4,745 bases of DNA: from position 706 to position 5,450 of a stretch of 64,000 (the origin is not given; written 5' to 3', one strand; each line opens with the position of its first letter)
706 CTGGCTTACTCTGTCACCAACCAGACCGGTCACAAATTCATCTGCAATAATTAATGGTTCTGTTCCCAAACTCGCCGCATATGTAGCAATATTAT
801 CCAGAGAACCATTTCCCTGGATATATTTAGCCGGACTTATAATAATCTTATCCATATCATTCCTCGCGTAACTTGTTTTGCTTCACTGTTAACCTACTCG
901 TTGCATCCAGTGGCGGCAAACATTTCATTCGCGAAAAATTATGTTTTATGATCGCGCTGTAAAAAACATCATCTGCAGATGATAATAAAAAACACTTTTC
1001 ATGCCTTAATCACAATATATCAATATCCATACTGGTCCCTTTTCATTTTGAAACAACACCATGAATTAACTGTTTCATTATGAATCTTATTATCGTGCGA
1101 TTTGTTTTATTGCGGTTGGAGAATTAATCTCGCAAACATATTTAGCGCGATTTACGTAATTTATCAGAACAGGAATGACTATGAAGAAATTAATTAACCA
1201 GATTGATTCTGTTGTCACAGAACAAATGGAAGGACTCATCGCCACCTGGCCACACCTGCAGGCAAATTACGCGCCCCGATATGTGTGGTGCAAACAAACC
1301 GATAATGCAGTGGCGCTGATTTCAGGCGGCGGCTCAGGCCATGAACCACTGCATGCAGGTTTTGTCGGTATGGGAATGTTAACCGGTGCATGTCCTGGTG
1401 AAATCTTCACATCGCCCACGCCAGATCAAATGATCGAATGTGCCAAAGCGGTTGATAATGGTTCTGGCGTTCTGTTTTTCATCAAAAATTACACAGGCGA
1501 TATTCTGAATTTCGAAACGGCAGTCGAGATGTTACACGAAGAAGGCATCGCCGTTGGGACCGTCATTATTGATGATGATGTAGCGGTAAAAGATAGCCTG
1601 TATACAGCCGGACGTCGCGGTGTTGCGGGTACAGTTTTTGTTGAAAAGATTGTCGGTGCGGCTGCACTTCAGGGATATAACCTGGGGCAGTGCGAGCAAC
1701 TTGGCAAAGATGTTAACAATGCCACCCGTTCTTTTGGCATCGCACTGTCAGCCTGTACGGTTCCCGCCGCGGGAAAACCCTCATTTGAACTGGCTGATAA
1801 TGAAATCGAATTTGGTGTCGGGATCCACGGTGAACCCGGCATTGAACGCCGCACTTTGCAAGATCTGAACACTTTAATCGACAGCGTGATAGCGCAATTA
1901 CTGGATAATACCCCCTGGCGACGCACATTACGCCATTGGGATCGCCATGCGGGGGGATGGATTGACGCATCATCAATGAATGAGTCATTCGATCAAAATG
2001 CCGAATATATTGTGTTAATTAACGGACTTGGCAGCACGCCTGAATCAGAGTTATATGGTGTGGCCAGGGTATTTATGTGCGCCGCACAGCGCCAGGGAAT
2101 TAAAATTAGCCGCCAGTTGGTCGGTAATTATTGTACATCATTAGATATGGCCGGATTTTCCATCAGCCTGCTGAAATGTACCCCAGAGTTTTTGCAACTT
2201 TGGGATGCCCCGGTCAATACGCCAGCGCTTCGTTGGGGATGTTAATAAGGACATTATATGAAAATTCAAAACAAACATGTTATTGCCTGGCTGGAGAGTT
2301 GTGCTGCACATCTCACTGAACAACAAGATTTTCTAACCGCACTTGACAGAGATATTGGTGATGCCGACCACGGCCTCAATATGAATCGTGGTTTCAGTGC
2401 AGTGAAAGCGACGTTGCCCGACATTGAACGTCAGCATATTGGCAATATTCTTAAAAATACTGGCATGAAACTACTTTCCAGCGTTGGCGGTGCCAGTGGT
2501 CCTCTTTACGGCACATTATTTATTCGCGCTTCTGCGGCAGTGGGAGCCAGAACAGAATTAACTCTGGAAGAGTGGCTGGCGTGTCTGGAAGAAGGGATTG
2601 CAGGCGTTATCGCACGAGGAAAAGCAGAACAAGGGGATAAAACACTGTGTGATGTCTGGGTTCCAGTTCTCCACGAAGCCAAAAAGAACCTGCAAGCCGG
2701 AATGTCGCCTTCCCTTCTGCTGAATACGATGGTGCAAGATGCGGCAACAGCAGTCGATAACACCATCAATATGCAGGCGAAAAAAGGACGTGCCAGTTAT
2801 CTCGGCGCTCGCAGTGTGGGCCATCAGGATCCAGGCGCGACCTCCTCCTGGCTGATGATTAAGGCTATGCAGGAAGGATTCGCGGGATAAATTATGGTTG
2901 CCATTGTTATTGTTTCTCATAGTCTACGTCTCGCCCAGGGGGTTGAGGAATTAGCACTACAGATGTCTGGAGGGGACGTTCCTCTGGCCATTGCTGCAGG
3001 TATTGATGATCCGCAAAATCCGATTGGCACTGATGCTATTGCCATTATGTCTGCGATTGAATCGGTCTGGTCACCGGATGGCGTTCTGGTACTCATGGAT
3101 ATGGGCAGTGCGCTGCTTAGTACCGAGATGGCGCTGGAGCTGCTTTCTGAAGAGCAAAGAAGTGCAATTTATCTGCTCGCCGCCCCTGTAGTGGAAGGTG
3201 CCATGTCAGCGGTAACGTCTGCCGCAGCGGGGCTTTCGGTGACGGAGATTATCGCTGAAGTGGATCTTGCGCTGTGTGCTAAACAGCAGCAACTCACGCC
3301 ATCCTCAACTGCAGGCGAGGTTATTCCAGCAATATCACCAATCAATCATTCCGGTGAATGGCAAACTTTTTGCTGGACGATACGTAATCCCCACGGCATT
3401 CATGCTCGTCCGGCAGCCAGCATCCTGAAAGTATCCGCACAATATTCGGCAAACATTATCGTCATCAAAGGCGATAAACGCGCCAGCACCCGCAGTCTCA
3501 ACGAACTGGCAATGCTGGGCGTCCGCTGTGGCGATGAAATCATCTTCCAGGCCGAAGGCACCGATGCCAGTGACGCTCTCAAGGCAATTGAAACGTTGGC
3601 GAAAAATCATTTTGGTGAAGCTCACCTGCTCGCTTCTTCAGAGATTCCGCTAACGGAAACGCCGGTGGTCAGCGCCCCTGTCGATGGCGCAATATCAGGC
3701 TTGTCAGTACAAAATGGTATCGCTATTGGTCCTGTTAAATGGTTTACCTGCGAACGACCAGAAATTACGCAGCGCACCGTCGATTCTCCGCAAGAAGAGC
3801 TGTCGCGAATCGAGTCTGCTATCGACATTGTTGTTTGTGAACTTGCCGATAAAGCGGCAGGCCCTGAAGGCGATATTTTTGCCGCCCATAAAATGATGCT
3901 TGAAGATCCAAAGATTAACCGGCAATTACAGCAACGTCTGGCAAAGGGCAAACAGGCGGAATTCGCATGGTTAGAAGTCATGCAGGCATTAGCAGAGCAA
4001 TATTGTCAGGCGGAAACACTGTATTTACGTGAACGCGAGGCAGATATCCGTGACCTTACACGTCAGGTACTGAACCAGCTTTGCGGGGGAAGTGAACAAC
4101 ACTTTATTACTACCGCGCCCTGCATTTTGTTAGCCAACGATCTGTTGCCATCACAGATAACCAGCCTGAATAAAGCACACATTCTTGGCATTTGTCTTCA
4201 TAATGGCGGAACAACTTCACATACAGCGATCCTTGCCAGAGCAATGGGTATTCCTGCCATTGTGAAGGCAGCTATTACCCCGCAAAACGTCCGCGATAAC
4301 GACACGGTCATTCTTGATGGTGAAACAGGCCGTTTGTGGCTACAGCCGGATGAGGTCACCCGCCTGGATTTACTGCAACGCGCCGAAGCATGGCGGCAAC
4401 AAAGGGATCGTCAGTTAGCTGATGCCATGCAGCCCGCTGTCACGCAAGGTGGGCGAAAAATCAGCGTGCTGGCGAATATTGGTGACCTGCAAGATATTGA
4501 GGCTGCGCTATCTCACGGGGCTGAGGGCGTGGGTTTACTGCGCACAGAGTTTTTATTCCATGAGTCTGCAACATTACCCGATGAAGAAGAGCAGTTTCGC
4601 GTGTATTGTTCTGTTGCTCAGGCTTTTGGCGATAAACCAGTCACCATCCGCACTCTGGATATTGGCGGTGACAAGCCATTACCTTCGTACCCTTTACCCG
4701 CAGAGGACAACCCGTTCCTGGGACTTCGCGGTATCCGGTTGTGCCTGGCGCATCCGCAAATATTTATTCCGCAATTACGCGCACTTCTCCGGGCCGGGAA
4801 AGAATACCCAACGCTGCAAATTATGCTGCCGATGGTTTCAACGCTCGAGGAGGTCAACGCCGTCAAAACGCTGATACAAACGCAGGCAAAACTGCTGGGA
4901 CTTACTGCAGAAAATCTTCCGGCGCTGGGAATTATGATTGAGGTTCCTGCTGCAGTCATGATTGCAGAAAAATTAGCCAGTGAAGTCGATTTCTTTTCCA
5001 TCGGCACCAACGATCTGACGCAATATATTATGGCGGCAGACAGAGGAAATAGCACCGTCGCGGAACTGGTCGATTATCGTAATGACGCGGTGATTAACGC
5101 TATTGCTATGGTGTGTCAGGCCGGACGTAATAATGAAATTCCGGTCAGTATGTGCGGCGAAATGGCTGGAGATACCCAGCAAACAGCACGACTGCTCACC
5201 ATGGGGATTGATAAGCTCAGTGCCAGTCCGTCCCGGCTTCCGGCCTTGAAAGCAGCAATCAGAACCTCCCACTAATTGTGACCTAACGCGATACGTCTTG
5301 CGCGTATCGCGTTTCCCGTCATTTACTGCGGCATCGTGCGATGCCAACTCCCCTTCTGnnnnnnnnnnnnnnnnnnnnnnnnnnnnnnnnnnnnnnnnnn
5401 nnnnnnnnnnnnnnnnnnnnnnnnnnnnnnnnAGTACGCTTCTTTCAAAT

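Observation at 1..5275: Second dha-like operon with a glycerol dehydrogenase gene and a DhaM fused to a full enzyme I domain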

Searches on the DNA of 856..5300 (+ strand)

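Call 64: search_dna_similar(query=window:856-5300:+, collection=ecoli_genomes, mode=near, max_rows=30, rows=spread)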
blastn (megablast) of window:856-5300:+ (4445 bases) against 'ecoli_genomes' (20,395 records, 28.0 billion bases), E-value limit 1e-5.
Records with a match: 511; places in all: 511; records where one place covers at least 80% of the query: 244.
Genomes with a match: 511 of 5426; with a place that covers at least 80% of the query: 244. Places per genome that has any: lowest 1, median 1, highest 1. On chromosomes: 511 places; on plasmids: 0.
Best place of each record, by identity: >=99% 28; 95-99% 483.
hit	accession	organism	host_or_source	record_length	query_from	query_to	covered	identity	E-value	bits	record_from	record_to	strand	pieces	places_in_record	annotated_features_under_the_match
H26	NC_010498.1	Escherichia coli SMS-3-5 strain SMS-3-5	-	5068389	1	4445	100%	100.0%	0e+0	8209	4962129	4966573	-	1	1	ptsP: phosphoenolpyruvate--protein phosphotransferase | dhaK: dihydroxyacetone kinase subunit DhaK | dhaL: dihydroxyacetone kinase subunit DhaL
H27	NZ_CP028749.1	Escherichia coli strain A26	Lagorchestes hirsutus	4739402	1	4445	100%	99.2%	0e+0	8015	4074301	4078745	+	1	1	ptsP: phosphoenolpyruvate--protein phosphotransferase | dhaK: dihydroxyacetone kinase subunit DhaK | dhaL: dihydroxyacetone kinase subunit DhaL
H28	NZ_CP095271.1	Escherichia coli strain EC9682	Homo sapiens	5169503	1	4445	100%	98.8%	0e+0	7902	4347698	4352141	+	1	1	ptsP: phosphoenolpyruvate--protein phosphotransferase | dhaK: dihydroxyacetone kinase subunit DhaK | dhaL: dihydroxyacetone kinase subunit DhaL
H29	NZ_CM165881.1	Escherichia coli strain N63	Homo sapiens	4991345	1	4445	100%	98.8%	0e+0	7902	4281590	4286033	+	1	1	ptsP: phosphoenolpyruvate--protein phosphotransferase | dhaK: dihydroxyacetone kinase subunit DhaK | dhaL: dihydroxyacetone kinase subunit DhaL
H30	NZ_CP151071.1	Escherichia coli strain 22KM0354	Dog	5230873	1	4445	100%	98.7%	0e+0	7897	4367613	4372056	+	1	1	ptsP: phosphoenolpyruvate--protein phosphotransferase | dhaK: dihydroxyacetone kinase subunit DhaK | dhaL: dihydroxyacetone kinase subunit DhaL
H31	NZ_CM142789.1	Escherichia coli strain GPEC1186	chicken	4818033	1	4445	100%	98.3%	0e+0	7797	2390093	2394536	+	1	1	ptsP: phosphoenolpyruvate--protein phosphotransferase | dhaK: dihydroxyacetone kinase subunit DhaK | dhaL: dihydroxyacetone kinase subunit DhaL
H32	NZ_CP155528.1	Escherichia coli strain 3-72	Mus musculus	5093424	1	4445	100%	98.1%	0e+0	7731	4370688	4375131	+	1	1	ptsP: phosphoenolpyruvate--protein phosphotransferase | dhaK: dihydroxyacetone kinase subunit DhaK | dhaL: dihydroxyacetone kinase subunit DhaL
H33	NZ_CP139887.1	Escherichia coli strain ECO21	Homo sapiens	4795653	1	4445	100%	97.9%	0e+0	7694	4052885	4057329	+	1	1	ptsP: phosphoenolpyruvate--protein phosphotransferase | dhaK: dihydroxyacetone kinase subunit DhaK | dhaL: dihydroxyacetone kinase subunit DhaL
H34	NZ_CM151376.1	Escherichia coli strain S87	Macrobrachium rosenbergii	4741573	1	4445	100%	97.8%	0e+0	7677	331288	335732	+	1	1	ptsP: phosphoenolpyruvate--protein phosphotransferase | dhaK: dihydroxyacetone kinase subunit DhaK | dhaL: dihydroxyacetone kinase subunit DhaL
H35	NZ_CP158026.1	Escherichia coli strain FDN-4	chicken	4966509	1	4445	100%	97.7%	0e+0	7644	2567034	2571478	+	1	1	ptsP: phosphoenolpyruvate--protein phosphotransferase | dhaK: dihydroxyacetone kinase subunit DhaK | dhaL: dihydroxyacetone kinase subunit DhaL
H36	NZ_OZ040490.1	Escherichia coli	-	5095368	1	4445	100%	97.7%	0e+0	7644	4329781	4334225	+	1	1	ptsP: phosphoenolpyruvate--protein phosphotransferase | dhaK: dihydroxyacetone kinase subunit DhaK | dhaL: dihydroxyacetone kinase subunit DhaL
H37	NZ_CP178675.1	Escherichia coli strain VTB97074v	Chicken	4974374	1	4445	100%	97.5%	0e+0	7598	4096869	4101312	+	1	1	ptsP: phosphoenolpyruvate--protein phosphotransferase | dhaK: dihydroxyacetone kinase subunit DhaK | dhaL: dihydroxyacetone kinase subunit DhaL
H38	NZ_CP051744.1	Escherichia coli strain SCU-484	Homo sapiens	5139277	1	4445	100%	97.3%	0e+0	7537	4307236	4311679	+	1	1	ptsP: phosphoenolpyruvate--protein phosphotransferase | dhaK: dihydroxyacetone kinase subunit DhaK | dhaL: dihydroxyacetone kinase subunit DhaL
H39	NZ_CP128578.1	Escherichia coli strain VG38-53E1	calf box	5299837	1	4445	100%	97.3%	0e+0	7531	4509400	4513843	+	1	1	ptsP: phosphoenolpyruvate--protein phosphotransferase | dhaK: dihydroxyacetone kinase subunit DhaK | dhaL: dihydroxyacetone kinase subunit DhaL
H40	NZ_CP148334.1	Escherichia coli strain Z1323HEC0423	Homo sapiens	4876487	4047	4445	9%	99.7%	0e+0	732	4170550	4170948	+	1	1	putative PEP-binding protein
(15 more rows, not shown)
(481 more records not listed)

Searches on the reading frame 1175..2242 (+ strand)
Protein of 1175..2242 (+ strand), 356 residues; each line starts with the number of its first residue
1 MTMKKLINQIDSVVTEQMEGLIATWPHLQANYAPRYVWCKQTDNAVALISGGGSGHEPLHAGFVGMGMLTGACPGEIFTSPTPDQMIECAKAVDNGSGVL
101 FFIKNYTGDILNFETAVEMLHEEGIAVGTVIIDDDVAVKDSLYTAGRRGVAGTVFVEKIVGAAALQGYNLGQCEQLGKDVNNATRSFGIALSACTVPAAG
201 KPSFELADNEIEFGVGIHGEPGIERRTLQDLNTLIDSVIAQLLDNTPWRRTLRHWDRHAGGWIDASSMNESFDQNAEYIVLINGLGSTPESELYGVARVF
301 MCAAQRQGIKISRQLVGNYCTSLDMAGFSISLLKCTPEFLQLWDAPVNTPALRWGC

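Call 7: search_protein_families(proteins=[window:1175-2242:+], library=ncbifam, max_evalue=0.00001)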
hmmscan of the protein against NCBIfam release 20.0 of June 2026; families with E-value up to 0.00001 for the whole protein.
window:1175-2242:+ (356 aa): 4 families
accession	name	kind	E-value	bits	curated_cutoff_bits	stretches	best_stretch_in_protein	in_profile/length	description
TIGR02363.1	dhaK1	equivalog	3e-138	460.4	406.25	1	3-352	1-329/329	dihydroxyacetone kinase subunit DhaK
NF011049.0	PRK14479.1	subfamily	6e-118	394.8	492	2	3-250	1-249/568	dihydroxyacetone kinase family protein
TIGR02361.1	dak_ATP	equivalog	9.9e-90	301.8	574.95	1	4-351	1-342/583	glycerone kinase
TIGR02362.1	dhaK1b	equivalog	4.1e-75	252.9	413.25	2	5-249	1-246/326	DhaKLM operon coactivator DhaQ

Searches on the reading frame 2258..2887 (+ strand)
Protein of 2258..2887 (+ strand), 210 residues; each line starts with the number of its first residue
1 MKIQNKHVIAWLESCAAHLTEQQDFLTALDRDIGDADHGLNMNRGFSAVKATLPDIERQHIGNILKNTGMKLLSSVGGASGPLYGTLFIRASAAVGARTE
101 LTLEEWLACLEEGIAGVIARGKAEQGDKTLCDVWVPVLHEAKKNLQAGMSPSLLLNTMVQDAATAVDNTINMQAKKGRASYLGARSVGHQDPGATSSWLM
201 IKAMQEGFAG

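Call 7: search_protein_families(proteins=[window:2258-2887:+], library=ncbifam, max_evalue=0.00001)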
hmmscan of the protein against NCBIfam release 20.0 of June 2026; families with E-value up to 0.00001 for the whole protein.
window:2258-2887:+ (210 aa): 4 families
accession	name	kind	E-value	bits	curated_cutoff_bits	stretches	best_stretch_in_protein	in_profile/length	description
TIGR02365.1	dha_L_ycgS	equivalog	6.1e-74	248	138.3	1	9-205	2-195/196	dihydroxyacetone kinase subunit DhaL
NF011049.0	PRK14479.1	subfamily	4.4e-52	177.4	492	1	3-206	359-564/568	dihydroxyacetone kinase family protein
TIGR02361.1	dak_ATP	equivalog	1.4e-30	106.5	574.95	1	2-204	379-582/583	glycerone kinase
TIGR03599.1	YloV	subfamily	1.8e-06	26.8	396.1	1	10-172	3-165/530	DAK2 domain fusion protein YloV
